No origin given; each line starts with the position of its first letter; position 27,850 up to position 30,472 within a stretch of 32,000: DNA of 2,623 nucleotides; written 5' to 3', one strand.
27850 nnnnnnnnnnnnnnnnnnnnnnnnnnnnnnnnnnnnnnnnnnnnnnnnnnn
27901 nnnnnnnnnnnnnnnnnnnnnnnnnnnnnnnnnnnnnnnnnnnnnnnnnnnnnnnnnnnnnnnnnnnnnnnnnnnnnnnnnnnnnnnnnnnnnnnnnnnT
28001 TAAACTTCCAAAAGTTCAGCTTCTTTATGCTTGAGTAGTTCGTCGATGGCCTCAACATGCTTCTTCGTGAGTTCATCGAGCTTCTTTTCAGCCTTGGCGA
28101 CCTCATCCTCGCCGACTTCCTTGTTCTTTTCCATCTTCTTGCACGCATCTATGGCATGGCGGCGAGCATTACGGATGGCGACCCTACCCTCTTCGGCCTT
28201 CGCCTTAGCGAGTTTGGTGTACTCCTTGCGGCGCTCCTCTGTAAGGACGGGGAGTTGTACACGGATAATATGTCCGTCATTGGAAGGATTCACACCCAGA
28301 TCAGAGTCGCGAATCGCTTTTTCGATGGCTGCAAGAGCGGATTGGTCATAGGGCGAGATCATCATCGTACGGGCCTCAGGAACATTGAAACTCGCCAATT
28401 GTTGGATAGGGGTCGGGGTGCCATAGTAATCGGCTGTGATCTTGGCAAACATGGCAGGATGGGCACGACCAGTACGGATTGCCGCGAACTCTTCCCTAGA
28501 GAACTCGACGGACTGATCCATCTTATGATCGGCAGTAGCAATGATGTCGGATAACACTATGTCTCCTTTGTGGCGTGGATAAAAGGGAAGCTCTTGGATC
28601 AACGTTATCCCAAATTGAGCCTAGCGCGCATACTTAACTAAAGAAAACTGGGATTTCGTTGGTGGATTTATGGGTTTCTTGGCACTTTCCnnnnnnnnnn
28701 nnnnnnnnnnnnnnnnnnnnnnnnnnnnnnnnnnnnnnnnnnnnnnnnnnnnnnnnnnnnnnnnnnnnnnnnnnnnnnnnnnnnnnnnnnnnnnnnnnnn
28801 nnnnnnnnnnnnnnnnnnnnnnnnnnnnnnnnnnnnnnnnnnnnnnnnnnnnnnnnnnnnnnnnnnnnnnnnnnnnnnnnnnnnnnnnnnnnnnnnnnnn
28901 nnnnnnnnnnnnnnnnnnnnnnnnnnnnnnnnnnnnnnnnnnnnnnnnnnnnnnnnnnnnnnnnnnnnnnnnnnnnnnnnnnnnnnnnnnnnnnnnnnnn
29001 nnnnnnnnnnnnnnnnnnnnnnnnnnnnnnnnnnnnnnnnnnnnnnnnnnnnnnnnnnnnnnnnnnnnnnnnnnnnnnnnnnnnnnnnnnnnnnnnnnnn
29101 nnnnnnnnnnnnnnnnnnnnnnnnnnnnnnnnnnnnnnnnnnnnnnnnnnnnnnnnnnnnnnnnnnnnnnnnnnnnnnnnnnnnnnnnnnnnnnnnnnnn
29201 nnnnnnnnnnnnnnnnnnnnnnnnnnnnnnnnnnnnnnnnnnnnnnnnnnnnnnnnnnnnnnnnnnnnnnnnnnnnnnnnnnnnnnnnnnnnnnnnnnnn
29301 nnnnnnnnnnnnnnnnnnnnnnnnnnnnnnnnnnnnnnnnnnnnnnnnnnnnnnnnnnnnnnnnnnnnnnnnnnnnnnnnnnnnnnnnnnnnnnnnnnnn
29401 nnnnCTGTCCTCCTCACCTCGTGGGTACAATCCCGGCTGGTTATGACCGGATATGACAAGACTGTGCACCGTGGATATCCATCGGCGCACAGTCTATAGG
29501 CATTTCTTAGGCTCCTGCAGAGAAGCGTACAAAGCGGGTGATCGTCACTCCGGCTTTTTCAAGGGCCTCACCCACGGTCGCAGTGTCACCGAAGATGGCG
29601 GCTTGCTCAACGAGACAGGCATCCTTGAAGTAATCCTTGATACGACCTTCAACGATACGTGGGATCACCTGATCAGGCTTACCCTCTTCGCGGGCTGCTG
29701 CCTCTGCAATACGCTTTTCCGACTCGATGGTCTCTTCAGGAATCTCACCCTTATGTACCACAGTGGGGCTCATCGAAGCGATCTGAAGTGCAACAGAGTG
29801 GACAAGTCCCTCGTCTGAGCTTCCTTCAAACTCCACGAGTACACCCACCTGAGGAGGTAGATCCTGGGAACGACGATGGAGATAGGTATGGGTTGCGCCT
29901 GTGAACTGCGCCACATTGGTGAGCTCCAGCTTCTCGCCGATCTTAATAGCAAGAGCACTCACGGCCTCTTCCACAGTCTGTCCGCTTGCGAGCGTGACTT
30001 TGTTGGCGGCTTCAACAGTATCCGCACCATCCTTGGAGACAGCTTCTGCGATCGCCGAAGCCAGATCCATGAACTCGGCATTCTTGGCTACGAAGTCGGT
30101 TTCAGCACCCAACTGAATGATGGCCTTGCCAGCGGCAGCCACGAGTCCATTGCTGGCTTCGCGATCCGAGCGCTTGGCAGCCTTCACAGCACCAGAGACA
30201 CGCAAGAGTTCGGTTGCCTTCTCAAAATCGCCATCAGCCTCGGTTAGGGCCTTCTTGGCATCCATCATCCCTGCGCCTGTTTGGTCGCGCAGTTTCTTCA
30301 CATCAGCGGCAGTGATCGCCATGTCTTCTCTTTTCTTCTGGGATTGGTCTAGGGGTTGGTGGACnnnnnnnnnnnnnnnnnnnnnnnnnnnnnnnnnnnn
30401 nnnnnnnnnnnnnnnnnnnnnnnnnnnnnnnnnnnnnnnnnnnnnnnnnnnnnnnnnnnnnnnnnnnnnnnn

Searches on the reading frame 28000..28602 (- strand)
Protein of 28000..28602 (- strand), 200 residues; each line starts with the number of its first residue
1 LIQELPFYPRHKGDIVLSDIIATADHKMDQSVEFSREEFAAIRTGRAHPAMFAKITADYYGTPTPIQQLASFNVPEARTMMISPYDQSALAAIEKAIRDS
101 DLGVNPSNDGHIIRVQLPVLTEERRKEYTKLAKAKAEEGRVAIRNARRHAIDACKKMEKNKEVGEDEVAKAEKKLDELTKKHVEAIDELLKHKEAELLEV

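Call 8: search_protein_families(library=pfam, proteins=[window:28000-28602:-])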
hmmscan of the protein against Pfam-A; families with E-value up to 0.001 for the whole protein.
window:28000-28602:- (200 aa): 1 family
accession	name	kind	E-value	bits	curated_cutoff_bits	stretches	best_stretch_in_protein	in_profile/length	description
PF01765.24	RRF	-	1.8e-65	220.2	29.7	1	36-198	2-164/164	Ribosome recycling factor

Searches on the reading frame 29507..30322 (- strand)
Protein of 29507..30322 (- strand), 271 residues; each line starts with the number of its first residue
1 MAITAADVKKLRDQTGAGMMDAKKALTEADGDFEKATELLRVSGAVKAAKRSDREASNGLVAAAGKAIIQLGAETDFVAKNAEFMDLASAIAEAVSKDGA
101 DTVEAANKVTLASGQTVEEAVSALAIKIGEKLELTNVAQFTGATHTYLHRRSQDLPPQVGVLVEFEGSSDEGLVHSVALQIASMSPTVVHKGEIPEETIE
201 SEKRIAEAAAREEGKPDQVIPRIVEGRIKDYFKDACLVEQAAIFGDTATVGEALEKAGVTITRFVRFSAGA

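Call 8: search_protein_families(library=pfam, proteins=[window:29507-30322:-])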
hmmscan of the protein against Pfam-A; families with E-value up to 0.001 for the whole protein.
window:29507-30322:- (271 aa): 1 family
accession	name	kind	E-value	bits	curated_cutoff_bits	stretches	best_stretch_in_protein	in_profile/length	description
PF00889.24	EF_TS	-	5e-57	193.2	27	1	67-270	2-203/204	Elongation factor TS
